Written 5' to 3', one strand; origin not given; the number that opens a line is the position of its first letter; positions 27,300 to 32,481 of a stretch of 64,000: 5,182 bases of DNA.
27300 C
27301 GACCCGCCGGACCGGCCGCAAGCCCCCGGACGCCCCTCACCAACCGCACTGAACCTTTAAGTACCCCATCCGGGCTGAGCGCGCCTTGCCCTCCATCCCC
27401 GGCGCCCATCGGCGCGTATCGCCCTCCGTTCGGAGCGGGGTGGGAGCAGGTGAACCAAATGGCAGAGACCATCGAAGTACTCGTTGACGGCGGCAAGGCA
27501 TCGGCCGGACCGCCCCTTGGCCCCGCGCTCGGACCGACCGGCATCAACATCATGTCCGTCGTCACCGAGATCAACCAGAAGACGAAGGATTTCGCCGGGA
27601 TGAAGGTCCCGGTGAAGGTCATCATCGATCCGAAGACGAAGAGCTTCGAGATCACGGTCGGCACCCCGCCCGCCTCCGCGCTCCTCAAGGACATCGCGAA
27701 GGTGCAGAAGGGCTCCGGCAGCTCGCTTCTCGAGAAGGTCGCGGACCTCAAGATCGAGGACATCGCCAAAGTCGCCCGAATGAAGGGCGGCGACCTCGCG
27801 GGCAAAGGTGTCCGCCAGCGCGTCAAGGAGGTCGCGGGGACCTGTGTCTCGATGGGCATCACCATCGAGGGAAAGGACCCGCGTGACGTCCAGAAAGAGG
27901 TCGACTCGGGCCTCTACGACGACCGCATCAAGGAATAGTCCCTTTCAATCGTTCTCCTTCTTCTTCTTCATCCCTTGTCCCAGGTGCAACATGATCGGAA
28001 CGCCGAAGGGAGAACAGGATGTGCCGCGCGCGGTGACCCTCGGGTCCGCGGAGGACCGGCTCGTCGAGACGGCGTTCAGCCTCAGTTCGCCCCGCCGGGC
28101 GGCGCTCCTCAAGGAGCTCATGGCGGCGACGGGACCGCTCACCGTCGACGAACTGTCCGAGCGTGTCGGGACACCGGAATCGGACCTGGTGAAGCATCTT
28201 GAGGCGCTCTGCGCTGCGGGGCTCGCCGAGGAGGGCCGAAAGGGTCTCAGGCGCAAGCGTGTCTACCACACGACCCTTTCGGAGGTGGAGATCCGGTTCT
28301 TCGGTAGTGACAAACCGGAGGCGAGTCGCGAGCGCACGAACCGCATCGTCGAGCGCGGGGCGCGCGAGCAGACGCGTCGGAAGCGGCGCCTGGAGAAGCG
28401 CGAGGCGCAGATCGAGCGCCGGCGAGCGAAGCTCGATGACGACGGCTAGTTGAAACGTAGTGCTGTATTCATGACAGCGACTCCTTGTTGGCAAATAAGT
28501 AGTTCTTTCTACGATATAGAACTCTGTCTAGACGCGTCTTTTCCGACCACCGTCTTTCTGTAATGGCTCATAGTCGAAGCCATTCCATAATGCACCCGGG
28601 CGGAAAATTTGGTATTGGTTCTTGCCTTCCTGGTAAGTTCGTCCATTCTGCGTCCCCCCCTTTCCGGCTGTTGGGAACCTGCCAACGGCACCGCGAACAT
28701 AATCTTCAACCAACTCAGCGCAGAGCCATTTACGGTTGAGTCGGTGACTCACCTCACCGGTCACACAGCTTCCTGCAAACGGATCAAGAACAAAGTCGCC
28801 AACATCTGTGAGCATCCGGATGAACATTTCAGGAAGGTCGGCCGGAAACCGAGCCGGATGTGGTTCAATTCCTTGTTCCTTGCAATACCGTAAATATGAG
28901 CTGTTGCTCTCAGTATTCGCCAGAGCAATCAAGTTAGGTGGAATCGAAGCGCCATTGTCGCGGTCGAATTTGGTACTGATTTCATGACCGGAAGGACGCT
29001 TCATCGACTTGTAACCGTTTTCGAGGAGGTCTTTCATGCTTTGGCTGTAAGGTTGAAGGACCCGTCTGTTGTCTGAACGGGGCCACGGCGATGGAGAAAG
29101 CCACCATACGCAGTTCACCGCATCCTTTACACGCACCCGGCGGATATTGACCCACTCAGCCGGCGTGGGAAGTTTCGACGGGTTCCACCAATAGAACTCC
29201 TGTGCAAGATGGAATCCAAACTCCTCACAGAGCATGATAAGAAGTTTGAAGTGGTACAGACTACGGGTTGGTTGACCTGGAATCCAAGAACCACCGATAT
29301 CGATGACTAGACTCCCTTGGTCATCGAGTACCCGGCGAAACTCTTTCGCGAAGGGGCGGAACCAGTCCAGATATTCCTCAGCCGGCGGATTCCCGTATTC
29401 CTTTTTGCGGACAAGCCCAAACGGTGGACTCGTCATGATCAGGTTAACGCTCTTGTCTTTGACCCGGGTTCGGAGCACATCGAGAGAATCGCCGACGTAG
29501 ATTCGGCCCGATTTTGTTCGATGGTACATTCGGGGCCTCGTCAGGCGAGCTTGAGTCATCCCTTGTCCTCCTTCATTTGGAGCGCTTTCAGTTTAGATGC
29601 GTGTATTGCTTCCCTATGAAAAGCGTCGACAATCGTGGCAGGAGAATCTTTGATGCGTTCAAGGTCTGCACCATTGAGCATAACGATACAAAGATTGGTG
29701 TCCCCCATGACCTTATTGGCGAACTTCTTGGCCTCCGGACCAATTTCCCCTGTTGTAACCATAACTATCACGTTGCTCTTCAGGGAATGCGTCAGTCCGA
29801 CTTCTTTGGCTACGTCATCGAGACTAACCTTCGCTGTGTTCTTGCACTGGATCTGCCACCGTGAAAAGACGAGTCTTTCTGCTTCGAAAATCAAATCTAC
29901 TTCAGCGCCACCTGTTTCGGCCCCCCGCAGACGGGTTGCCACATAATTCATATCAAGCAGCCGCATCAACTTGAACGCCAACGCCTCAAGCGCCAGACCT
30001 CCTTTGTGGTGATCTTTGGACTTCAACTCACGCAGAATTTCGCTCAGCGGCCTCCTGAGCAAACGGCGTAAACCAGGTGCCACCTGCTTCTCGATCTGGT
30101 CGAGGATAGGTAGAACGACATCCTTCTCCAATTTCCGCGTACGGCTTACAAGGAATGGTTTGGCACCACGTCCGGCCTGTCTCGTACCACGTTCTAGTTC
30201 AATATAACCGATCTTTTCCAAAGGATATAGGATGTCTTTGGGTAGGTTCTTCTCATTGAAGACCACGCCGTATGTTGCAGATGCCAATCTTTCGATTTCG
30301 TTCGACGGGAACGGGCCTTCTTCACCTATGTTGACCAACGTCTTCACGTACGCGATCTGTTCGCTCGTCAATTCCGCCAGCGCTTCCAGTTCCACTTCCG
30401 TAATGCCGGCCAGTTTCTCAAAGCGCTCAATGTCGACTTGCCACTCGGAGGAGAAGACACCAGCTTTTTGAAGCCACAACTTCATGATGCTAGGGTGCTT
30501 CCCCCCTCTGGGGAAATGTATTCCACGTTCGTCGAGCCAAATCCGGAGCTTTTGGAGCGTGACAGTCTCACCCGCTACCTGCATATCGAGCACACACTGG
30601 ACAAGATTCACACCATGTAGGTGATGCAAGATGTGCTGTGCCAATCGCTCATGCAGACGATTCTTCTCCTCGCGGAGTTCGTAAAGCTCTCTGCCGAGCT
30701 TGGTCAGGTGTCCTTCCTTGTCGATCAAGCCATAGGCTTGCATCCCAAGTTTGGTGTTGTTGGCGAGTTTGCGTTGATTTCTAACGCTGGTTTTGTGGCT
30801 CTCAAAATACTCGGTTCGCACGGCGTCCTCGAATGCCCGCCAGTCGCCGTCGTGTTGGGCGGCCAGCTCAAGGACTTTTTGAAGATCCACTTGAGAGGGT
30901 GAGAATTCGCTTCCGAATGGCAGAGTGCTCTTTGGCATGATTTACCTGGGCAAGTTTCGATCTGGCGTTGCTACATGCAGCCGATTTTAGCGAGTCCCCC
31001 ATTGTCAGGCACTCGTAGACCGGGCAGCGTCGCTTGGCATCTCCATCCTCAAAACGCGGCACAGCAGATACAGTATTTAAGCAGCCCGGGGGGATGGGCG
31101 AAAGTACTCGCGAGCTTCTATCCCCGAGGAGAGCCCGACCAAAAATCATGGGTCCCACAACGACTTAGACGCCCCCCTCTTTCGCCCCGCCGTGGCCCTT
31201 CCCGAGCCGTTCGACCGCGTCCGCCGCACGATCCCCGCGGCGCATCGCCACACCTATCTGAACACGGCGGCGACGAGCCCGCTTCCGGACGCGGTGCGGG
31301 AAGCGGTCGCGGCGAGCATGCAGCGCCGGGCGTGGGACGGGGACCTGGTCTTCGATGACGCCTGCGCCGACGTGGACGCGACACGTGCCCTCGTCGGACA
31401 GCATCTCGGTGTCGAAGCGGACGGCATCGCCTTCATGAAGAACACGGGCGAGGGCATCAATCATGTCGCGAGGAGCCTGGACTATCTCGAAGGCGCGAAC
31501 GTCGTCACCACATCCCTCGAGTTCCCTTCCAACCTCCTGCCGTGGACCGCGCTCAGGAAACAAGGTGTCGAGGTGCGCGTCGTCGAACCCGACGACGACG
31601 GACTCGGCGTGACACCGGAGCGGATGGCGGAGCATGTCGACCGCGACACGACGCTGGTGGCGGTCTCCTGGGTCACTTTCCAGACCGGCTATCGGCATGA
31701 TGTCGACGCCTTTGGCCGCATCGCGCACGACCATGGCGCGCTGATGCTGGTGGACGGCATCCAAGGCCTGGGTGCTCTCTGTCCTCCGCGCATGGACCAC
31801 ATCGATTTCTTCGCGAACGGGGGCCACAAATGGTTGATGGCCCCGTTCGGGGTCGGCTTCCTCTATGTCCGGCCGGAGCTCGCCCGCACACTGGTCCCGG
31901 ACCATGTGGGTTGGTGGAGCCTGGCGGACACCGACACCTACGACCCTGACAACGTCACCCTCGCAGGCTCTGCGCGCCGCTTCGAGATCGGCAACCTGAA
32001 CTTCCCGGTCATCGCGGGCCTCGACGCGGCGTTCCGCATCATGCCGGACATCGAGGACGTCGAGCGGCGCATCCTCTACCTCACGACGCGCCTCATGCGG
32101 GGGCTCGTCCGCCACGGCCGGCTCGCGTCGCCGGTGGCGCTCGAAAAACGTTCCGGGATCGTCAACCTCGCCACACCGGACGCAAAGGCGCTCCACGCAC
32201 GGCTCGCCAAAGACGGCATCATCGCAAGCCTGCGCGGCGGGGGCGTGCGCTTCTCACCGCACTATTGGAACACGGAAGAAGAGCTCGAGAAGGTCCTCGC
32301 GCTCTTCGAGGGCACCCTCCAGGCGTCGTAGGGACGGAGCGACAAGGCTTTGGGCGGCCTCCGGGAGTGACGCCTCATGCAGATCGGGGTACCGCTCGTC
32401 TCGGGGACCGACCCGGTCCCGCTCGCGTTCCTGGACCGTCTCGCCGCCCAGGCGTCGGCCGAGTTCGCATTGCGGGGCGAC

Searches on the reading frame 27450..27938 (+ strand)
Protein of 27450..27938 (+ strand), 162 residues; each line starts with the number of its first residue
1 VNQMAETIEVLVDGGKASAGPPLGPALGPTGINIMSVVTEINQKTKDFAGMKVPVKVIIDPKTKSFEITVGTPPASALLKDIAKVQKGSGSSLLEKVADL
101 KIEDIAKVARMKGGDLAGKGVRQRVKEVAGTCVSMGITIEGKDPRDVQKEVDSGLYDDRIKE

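Call 29: search_protein_families(library=pfam, proteins=[window:27450-27938:+], max_evalue=0.001)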
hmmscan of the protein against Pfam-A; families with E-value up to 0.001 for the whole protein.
window:27450-27938:+ (162 aa): 2 families
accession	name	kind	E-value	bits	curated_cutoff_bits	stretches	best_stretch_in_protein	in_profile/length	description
PF03946.19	Ribosomal_L11_N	-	1.7e-23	82.5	32.9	1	8-66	1-58/58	Ribosomal protein L11, N-terminal domain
PF00298.24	Ribosomal_L11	-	8e-18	65.1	21.4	1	72-139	2-69/69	Ribosomal protein L11, RNA binding domain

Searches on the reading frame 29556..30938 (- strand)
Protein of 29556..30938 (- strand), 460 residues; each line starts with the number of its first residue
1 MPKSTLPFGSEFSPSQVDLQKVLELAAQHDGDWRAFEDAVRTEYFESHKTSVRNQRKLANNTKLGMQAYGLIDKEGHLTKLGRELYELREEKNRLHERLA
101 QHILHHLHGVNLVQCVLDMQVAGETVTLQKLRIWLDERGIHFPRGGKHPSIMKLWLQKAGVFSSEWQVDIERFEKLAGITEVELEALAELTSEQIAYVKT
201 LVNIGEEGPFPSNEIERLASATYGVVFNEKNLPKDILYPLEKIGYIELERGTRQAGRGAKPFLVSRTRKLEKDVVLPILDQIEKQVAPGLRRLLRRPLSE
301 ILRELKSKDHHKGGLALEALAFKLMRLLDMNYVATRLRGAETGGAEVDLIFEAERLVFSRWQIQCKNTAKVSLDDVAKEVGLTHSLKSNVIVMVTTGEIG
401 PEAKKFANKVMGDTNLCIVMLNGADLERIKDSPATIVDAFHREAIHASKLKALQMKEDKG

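Call 29: search_protein_families(library=pfam, proteins=[window:29556-30938:-], max_evalue=0.001)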
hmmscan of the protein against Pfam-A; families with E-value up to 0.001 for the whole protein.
window:29556-30938:- (460 aa): 1 family
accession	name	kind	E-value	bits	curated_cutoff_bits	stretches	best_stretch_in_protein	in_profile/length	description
PF04471.18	Mrr_cat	-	1.5e-09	38.4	21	1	317-427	9-112/115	Restriction endonuclease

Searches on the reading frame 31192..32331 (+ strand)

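Call 29: search_protein_families(library=pfam, proteins=[window:31192-32331:+], max_evalue=0.001)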
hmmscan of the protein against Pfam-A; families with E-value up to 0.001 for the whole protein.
window:31192-32331:+ (379 aa): 4 families
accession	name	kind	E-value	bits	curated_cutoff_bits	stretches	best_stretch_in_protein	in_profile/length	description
PF00266.25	Aminotran_5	-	1.7e-45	156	21.5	1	22-343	2-333/371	Aminotransferase class-V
PF01041.23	DegT_DnrJ_EryC1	-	5.8e-06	26.2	19.8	1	85-195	48-152/360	DegT/DnrJ/EryC1/StrS aminotransferase family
PF00282.25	Pyridoxal_deC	-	0.00015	21.1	27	1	124-228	165-281/375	Pyridoxal-dependent decarboxylase conserved domain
PF22580.2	KYNU_C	-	0.00093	19.6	27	0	293-368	4-86/90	Kynureninase C-terminal domain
